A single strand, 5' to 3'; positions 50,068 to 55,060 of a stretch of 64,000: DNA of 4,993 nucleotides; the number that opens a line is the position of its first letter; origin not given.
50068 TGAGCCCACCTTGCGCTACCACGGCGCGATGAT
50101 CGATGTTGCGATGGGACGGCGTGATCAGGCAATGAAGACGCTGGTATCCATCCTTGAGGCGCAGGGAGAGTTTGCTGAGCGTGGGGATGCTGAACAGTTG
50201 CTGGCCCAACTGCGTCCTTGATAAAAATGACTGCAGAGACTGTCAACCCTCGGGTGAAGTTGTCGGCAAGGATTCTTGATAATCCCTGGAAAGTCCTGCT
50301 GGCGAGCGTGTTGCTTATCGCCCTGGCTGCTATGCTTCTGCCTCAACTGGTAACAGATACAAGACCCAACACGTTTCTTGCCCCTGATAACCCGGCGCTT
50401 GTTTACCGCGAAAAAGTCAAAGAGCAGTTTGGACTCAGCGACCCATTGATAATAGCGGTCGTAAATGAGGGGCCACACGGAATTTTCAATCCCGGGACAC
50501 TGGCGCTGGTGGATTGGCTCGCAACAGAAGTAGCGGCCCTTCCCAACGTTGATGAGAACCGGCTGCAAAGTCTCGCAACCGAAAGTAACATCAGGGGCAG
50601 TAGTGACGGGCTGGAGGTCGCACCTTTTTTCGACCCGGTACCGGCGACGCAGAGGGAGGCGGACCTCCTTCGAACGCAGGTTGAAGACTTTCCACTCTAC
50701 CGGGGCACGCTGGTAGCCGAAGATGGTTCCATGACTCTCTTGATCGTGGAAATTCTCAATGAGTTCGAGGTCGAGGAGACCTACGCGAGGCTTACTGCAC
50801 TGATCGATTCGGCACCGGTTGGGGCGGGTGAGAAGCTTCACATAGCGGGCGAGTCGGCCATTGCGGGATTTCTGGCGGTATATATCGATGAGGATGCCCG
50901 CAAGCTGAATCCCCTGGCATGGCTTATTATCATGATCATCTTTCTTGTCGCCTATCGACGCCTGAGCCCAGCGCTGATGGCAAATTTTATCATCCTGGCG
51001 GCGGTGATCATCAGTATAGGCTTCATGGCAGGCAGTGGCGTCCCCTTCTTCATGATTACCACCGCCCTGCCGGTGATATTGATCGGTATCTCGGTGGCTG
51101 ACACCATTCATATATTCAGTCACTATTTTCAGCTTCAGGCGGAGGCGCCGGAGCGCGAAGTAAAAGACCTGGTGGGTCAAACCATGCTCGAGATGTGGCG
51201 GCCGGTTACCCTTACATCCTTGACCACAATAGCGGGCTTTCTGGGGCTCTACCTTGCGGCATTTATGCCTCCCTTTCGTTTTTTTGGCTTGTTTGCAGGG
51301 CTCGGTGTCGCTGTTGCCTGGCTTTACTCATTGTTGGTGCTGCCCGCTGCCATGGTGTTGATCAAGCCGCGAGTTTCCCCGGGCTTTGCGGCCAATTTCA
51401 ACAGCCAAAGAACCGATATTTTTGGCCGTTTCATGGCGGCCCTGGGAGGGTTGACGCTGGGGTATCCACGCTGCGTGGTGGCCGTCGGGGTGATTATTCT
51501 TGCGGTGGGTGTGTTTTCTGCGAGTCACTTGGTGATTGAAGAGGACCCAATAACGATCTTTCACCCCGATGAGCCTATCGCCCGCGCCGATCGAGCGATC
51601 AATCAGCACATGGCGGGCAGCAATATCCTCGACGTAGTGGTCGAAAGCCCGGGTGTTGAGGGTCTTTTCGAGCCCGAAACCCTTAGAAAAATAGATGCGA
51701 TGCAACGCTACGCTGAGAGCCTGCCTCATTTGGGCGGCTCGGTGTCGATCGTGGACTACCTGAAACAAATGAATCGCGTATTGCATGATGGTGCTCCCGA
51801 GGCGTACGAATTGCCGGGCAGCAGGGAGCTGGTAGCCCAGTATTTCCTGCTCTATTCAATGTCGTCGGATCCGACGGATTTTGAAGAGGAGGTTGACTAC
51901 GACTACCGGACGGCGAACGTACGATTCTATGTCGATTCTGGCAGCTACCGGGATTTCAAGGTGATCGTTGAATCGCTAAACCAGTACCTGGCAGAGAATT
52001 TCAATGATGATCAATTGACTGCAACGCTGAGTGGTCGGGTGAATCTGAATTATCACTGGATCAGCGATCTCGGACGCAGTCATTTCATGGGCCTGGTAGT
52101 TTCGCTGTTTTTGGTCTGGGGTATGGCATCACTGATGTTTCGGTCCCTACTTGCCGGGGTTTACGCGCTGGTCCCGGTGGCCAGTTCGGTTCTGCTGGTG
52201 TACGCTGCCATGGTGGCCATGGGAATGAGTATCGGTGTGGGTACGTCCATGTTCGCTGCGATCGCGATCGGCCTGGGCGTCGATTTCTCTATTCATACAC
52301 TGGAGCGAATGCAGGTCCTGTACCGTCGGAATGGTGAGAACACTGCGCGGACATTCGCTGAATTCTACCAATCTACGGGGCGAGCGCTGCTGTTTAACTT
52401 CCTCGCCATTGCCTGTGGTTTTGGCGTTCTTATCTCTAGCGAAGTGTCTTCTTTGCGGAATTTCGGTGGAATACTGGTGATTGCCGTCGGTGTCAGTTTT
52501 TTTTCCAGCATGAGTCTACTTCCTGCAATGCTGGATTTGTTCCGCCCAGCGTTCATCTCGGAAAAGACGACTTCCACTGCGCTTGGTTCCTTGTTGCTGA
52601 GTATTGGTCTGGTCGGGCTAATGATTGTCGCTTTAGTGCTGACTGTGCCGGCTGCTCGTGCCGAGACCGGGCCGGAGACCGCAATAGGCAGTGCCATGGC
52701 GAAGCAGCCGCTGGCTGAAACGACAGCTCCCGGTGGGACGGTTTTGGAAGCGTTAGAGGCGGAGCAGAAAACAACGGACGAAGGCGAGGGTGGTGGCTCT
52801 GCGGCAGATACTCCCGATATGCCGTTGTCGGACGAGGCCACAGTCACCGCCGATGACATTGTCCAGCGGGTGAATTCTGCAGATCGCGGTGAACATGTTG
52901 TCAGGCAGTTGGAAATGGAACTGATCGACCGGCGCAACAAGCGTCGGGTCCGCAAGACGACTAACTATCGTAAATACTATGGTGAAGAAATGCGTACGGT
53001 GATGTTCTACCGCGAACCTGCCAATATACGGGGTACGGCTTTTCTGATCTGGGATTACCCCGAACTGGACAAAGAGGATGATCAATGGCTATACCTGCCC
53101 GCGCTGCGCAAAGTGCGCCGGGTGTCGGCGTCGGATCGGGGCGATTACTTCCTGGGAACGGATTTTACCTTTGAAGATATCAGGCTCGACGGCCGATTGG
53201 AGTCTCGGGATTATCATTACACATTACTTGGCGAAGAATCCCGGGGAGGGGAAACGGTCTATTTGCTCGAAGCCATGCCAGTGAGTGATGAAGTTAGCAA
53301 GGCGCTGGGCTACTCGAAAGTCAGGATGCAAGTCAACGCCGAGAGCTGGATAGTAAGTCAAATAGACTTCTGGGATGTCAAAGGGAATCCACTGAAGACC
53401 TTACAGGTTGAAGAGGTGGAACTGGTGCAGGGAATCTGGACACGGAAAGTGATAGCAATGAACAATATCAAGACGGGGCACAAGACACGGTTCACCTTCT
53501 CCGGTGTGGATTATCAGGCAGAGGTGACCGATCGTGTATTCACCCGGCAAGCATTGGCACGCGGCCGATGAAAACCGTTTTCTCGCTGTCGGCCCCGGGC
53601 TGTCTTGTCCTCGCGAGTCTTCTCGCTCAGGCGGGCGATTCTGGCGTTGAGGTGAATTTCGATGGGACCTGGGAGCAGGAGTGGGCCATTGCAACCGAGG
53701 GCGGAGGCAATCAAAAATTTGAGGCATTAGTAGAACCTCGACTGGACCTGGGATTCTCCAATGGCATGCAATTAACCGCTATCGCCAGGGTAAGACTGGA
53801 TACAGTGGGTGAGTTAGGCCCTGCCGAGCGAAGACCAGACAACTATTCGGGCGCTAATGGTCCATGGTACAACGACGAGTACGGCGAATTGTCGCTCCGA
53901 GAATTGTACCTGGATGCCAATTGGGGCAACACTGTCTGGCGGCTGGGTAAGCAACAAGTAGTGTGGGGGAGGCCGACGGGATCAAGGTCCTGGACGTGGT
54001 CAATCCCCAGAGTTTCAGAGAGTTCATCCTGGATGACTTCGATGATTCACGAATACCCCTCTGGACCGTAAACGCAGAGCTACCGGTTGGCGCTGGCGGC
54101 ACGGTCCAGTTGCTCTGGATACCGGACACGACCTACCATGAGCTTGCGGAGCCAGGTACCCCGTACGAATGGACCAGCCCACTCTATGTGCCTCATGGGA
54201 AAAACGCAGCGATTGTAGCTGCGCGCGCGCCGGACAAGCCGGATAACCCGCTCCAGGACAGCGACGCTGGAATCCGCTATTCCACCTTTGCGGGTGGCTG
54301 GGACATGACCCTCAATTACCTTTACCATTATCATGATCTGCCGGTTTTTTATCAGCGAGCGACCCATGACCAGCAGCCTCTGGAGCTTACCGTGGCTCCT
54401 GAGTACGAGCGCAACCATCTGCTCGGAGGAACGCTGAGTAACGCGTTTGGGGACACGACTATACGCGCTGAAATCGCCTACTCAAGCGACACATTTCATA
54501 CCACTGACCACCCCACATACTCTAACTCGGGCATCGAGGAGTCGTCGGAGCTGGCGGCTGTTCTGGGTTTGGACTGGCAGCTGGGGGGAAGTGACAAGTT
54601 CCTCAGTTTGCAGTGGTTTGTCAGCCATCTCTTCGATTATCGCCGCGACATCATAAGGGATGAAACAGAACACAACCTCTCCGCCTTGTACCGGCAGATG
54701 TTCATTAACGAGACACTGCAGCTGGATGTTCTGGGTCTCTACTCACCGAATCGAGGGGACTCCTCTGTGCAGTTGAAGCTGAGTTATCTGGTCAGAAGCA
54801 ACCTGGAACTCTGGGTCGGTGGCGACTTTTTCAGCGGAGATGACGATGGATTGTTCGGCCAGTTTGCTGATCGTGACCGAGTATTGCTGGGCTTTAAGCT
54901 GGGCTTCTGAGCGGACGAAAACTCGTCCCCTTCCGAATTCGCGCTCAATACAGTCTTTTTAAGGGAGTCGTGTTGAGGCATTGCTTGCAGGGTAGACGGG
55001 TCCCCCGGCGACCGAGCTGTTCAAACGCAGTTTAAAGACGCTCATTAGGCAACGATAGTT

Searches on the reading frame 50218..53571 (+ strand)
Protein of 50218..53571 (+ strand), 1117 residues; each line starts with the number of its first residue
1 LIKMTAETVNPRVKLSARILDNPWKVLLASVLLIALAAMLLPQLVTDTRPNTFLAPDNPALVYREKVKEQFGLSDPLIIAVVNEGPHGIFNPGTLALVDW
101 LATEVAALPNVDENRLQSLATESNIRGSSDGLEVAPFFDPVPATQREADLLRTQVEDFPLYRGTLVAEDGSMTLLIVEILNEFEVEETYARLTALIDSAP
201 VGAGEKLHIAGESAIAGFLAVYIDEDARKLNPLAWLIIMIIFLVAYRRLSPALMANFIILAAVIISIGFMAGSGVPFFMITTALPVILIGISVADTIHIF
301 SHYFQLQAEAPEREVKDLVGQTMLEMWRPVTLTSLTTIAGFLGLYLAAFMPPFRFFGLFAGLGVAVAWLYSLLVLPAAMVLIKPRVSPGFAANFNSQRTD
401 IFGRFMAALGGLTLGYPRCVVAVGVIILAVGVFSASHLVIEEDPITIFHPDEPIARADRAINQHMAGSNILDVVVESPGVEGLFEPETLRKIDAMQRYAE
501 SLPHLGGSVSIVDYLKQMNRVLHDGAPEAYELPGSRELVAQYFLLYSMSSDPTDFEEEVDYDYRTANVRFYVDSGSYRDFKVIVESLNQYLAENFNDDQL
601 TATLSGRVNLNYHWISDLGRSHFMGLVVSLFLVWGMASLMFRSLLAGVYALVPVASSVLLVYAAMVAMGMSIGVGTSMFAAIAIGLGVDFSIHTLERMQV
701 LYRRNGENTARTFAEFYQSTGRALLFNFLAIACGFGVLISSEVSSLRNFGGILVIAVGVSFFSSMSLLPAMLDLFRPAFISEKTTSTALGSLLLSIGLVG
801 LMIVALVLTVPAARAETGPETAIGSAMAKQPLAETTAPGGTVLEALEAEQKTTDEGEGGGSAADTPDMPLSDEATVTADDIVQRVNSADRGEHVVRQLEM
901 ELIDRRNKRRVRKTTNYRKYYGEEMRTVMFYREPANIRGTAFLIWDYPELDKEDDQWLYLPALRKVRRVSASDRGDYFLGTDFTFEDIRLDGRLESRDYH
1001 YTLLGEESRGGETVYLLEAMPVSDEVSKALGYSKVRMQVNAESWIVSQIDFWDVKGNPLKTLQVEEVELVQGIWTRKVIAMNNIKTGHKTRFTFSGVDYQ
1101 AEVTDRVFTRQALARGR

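Call 9: search_protein_families(library=ncbifam, proteins=[window:50218-53571:+], max_evalue=0.001)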
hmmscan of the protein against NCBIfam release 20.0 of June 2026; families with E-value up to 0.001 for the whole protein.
window:50218-53571:+ (1117 aa): 5 families
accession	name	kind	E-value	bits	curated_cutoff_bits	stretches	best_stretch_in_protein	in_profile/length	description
TIGR00921.1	2A067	subfamily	8e-57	192.8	351.9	2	416-775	3-346/733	hydrophobe/amphiphile efflux-3 (HAE3) family transporter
TIGR00833.1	actII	subfamily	3.5e-40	138.1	874.7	3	159-504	104-448/910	MMPL family RND transporter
TIGR03480.1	HpnN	hypoth_equivalog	9e-24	83.5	751.85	2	225-475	269-507/862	hopanoid biosynthesis associated RND transporter like protein HpnN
NF052374.1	HopndTporHpnN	equivalog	6e-15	54.4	1100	2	207-387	254-431/858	hopanoid transporter HpnN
TIGR00917.1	2A060601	subfamily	7.9e-05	20.5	1016.5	1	257-381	615-747/1204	NPC intracellular cholesterol transporter 1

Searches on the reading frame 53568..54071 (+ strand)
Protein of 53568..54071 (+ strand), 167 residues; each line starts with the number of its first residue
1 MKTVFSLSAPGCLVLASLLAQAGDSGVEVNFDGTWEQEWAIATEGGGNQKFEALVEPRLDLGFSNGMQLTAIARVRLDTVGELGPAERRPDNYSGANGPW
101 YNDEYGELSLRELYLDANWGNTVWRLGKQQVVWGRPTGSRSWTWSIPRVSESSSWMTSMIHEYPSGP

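Call 13: search_protein_families(library=ncbifam, proteins=[window:53568-54071:+], max_evalue=0.00001)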
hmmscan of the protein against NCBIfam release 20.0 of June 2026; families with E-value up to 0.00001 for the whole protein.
window:53568-54071:+ (167 aa): 0 families

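Call 41: search_protein_families(library=pfam, proteins=[window:53568-54068:+], max_evalue=0.01)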
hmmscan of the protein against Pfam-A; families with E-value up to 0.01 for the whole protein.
window:53568-54068:+ (167 aa): 1 family
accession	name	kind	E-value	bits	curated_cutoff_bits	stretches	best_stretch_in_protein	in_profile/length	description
PF06980.17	DUF1302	-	0.0062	16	23.2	1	104-136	140-176/541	Protein of unknown function (DUF1302)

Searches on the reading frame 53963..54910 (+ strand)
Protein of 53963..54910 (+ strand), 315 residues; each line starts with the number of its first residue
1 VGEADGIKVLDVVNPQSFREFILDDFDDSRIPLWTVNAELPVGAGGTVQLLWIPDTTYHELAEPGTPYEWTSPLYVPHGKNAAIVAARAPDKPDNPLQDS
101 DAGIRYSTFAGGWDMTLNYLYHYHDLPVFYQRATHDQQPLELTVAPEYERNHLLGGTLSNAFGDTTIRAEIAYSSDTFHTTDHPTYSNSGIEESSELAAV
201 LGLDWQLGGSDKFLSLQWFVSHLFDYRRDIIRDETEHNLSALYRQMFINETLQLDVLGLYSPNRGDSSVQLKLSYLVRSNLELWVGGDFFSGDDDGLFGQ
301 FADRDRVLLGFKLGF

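Call 13: search_protein_families(library=ncbifam, proteins=[window:53963-54910:+], max_evalue=0.00001)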
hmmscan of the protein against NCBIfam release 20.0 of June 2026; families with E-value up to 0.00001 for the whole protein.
window:53963-54910:+ (315 aa): 0 families

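Call 41: search_protein_families(library=pfam, proteins=[window:53963-54907:+], max_evalue=0.01)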
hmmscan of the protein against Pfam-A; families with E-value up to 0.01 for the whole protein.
window:53963-54907:+ (315 aa): 1 family
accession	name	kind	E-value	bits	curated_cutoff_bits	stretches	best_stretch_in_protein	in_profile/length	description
PF06980.17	DUF1302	-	5.6e-15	55.8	23.2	1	6-313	182-539/541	Protein of unknown function (DUF1302)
